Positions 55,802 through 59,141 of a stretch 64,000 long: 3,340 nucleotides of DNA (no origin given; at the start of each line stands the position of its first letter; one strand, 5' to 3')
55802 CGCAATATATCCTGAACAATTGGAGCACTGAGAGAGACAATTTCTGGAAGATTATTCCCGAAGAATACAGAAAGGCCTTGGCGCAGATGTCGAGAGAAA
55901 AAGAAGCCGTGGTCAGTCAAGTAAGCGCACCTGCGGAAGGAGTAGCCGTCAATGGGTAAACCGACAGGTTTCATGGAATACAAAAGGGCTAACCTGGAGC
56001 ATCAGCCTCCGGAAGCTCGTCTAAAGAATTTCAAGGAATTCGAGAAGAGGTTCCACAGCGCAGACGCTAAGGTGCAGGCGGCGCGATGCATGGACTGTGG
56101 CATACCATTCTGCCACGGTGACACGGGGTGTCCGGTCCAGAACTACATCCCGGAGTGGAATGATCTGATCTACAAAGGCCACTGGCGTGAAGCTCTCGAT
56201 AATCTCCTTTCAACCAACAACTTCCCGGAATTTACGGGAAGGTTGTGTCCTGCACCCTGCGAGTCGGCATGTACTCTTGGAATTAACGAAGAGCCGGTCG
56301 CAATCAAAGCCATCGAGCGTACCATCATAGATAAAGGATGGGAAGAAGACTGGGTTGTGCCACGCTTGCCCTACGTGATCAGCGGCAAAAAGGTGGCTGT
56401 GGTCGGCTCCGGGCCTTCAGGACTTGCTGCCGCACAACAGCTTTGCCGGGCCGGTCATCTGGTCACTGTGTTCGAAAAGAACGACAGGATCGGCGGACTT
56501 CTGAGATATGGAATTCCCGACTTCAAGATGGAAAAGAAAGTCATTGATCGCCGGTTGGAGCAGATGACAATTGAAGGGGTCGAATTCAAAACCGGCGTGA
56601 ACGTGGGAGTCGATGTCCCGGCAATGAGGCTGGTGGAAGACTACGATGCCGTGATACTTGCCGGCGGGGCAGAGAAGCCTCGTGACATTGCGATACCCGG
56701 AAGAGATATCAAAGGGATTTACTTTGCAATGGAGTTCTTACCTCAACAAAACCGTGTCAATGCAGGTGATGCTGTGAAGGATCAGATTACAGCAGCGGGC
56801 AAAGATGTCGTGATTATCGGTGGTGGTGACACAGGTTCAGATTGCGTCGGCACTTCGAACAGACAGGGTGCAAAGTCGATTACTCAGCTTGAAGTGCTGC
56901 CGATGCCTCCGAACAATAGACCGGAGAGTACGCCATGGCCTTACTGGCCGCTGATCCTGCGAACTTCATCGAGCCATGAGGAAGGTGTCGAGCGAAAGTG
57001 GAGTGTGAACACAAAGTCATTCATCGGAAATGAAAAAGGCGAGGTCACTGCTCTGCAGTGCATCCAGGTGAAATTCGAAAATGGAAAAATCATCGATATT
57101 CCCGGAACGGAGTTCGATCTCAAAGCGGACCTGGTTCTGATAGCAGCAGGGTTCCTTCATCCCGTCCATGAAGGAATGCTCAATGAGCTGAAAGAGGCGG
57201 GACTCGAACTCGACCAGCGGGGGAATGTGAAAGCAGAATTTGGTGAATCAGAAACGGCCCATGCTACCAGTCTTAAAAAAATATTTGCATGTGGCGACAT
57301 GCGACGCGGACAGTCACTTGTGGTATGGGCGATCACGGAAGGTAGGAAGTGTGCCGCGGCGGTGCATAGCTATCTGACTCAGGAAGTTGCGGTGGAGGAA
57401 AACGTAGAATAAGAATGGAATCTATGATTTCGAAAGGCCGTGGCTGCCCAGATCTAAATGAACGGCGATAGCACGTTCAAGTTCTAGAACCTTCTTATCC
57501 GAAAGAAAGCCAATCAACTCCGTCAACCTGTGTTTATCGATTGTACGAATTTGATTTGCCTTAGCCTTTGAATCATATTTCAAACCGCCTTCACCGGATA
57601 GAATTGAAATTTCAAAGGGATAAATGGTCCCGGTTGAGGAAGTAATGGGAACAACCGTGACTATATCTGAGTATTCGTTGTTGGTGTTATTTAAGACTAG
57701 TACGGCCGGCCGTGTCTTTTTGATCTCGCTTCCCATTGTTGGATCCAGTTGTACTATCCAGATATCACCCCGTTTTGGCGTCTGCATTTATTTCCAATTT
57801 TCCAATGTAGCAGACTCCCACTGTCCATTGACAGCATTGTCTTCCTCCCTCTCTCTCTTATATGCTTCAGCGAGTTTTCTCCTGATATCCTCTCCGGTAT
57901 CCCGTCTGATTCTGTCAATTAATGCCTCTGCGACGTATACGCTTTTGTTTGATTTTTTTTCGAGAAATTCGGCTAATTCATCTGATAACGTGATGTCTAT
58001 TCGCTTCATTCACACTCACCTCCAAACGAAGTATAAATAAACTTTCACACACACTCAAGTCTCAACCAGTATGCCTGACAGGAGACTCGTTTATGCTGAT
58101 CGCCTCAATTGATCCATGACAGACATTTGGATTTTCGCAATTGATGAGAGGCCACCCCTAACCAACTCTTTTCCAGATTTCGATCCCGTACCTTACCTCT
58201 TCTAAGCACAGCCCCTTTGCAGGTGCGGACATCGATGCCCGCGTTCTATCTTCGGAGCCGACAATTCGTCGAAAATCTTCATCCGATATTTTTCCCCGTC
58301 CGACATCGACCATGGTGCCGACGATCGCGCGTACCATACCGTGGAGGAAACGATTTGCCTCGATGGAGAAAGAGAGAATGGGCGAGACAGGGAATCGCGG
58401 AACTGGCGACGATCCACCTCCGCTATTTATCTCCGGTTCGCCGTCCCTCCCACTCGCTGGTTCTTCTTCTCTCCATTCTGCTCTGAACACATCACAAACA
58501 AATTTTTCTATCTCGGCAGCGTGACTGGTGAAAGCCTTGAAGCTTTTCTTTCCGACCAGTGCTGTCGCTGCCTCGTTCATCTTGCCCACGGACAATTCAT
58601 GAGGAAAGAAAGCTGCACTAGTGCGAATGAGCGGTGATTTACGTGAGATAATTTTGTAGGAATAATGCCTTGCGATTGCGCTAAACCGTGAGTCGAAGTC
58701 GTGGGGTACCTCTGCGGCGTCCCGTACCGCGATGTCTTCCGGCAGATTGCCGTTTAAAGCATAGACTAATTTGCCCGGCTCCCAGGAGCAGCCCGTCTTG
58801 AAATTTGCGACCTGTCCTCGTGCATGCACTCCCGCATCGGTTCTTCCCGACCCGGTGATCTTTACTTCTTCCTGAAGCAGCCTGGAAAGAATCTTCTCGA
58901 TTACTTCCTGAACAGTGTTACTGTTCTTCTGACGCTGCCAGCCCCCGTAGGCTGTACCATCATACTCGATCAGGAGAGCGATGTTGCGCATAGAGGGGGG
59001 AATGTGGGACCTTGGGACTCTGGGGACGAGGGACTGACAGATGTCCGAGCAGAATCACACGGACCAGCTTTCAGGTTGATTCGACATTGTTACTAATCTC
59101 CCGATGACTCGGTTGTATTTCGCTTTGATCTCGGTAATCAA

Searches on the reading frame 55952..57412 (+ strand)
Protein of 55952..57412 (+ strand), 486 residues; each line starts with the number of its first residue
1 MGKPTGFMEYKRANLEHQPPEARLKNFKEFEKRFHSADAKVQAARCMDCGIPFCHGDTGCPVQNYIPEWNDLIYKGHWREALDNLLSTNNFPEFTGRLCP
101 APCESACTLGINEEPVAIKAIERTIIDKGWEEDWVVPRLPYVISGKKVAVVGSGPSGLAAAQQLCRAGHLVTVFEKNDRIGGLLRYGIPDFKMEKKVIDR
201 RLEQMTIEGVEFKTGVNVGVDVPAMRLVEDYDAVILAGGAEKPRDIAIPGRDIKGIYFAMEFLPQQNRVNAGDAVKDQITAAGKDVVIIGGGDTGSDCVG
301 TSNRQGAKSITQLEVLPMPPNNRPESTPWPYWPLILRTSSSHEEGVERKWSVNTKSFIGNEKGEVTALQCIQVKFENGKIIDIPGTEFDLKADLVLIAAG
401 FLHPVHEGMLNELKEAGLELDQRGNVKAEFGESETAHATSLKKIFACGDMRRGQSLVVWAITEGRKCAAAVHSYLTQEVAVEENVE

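Call 13: search_protein_families(library=pfam, proteins=[window:55952-57412:+], max_evalue=0.001)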
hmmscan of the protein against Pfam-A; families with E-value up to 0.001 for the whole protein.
window:55952-57412:+ (486 aa): 15 families
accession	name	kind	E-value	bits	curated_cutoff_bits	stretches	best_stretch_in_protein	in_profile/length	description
PF07992.20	Pyr_redox_2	-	5.3e-30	105.3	26.1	2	146-464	1-291/291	Pyridine nucleotide-disulphide oxidoreductase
PF14691.11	Fer4_20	-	1.8e-26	92.6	25.8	1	23-133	1-112/113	Dihydroprymidine dehydrogenase domain II, 4Fe-4S cluster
PF13450.12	NAD_binding_8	-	3.7e-10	40.4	21.9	1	150-184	1-35/68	NAD(P)-binding Rossmann-like domain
PF00070.33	Pyr_redox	-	1.3e-09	38.9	22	1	147-182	1-36/82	Pyridine nucleotide-disulphide oxidoreductase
PF01593.30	Amino_oxidase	-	2.2e-08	34.3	19.8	1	156-185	2-31/443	Flavin containing amine oxidoreductase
PF12831.13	FAD_oxidored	-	8.5e-08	32.3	27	1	148-188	2-42/416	FAD dependent oxidoreductase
PF03486.20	HI0933_like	-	3.8e-06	27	50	1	147-181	2-36/244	HI0933-like protein Rossmann domain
PF01266.30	DAO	-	5e-06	26.7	27.9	1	147-181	1-35/353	FAD dependent oxidoreductase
PF13738.12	Pyr_redox_3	-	6.3e-06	26.1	30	0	143-180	162-199/305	Pyridine nucleotide-disulphide oxidoreductase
PF01946.23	Thi4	-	1.2e-05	25.1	26.2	1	147-187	19-60/235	Thi4 family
PF01494.25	FAD_binding_3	-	8.2e-05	22.4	22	1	147-178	3-34/349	FAD binding domain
PF00743.25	FMO-like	-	0.00013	21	22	1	146-186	2-42/532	Flavin-binding monooxygenase-like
PF13241.12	NAD_binding_7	-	0.00016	22.7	22.1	0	143-185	5-41/104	Putative NAD(P)-binding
PF00670.27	AdoHcyase_NAD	-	0.00041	20.9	27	0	279-311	19-51/162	S-adenosyl-L-homocysteine hydrolase, NAD binding domain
PF00890.30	FAD_binding_2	-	0.00049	19.9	20.4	0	148-182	2-36/414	FAD binding domain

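Call 74: find_homologous_proteins(query=window:55952-57412:+, max_evalue=1e-50)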
Query window:55952-57412:+ (486 aa): 8000 proteins with E <= 1e-50 among 8000 candidates; the best 120 are listed.
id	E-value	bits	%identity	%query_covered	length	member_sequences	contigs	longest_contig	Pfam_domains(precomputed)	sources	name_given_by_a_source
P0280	0.0e+0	1021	88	100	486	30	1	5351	PF01593.31,PF13450.13,PF14691.12,PF07992.21,PF00070.34,PF13738.13,PF03486.21,PF12831.14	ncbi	-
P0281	5.6e-291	984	83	100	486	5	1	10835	PF00743.26,PF13241.13,PF13450.13,PF07992.21,PF00070.34,PF03486.21,PF01494.26,PF12831.14,PF01946.24,PF01266.31,PF01593.31,PF14691.12,PF13738.13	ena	-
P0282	2.2e-290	982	83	100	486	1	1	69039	PF01266.31,PF01593.31,PF13450.13,PF14691.12,PF07992.21,PF00070.34,PF13738.13,PF03486.21,PF12831.14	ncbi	-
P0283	2.0e-289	979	84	100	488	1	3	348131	PF01266.31,PF00743.26,PF01593.31,PF13450.13,PF14691.12,PF07992.21,PF00070.34,PF13738.13,PF03486.21,PF12831.14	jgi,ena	jgi:glutamate synthase (NADPH/NADH) small chain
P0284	9.7e-289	976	84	100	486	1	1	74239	PF01266.31,PF01593.31,PF13450.13,PF14691.12,PF07992.21,PF00070.34,PF13738.13,PF03486.21,PF01494.26,PF12831.14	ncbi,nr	ncbi:MAG: glutamate synthase subunit beta [Bacteroidetes bacterium]|nr:glutamate synthase subunit be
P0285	8.6e-288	973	85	100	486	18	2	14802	PF01266.31,PF00743.26,PF01593.31,PF13450.13,PF14691.12,PF07992.21,PF00070.34,PF13738.13,PF03486.21,PF12831.14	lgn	-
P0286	2.5e-287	972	84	100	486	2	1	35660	PF01266.31,PF01593.31,PF13450.13,PF14691.12,PF07992.21,PF00070.34,PF13738.13,PF03486.21,PF12831.14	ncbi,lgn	ncbi:MAG: glutamate synthase subunit beta [Candidatus Kryptoniota bacterium]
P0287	8.7e-284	960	82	100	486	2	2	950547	PF01266.31,PF01593.31,PF13450.13,PF14691.12,PF07992.21,PF00070.34,PF13738.13,PF03486.21,PF01494.26,PF12831.14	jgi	jgi:glutamate synthase (NADPH/NADH) small chain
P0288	4.4e-283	958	81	100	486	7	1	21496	PF01266.31,PF01593.31,PF13450.13,PF14691.12,PF00890.31,PF07992.21,PF00070.34,PF13738.13,PF03486.21,PF01494.26,PF12831.14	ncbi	-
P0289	5.4e-283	957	81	100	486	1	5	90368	PF01266.31,PF13241.13,PF01593.31,PF13450.13,PF14691.12,PF07992.21,PF00070.34,PF13738.13,PF03486.21,PF12831.14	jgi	jgi:glutamate synthase (NADPH/NADH) small chain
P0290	1.4e-281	953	80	100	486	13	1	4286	PF13241.13,PF13450.13,PF07992.21,PF00070.34,PF03486.21,PF01494.26,PF12831.14,PF01266.31,PF01593.31,PF14691.12,PF00890.31,PF13738.13,PF01262.28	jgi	-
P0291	2.3e-281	952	81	100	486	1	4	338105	PF01266.31,PF13241.13,PF01593.31,PF13450.13,PF14691.12,PF07992.21,PF00070.34,PF13738.13,PF03486.21,PF01494.26,PF12831.14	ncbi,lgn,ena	-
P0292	7.2e-280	947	80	100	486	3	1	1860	PF00743.26,PF13241.13,PF13450.13,PF07992.21,PF00070.34,PF03486.21,PF01494.26,PF12831.14,PF01266.31,PF01593.31,PF14691.12,PF00890.31,PF13738.13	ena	-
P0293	2.8e-278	942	79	100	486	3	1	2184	PF01266.31,PF01593.31,PF13450.13,PF14691.12,PF07992.21,PF00070.34,PF13738.13,PF03486.21,PF12831.14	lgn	-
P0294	8.1e-278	940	81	98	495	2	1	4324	PF01266.31,PF01593.31,PF13450.13,PF14691.12,PF07992.21,PF00070.34,PF13738.13,PF03486.21,PF12831.14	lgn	-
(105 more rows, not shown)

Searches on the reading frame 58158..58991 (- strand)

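Call 53: search_protein_families(library=pfam, proteins=[window:58158-58991:-], max_evalue=0.001)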
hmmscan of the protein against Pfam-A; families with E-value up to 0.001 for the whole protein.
window:58158-58991:- (277 aa): 1 family
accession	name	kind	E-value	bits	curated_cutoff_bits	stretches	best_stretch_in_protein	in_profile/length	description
PF01416.25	PseudoU_synth_1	-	1e-40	138.9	23.3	2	141-268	1-107/108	tRNA pseudouridine synthase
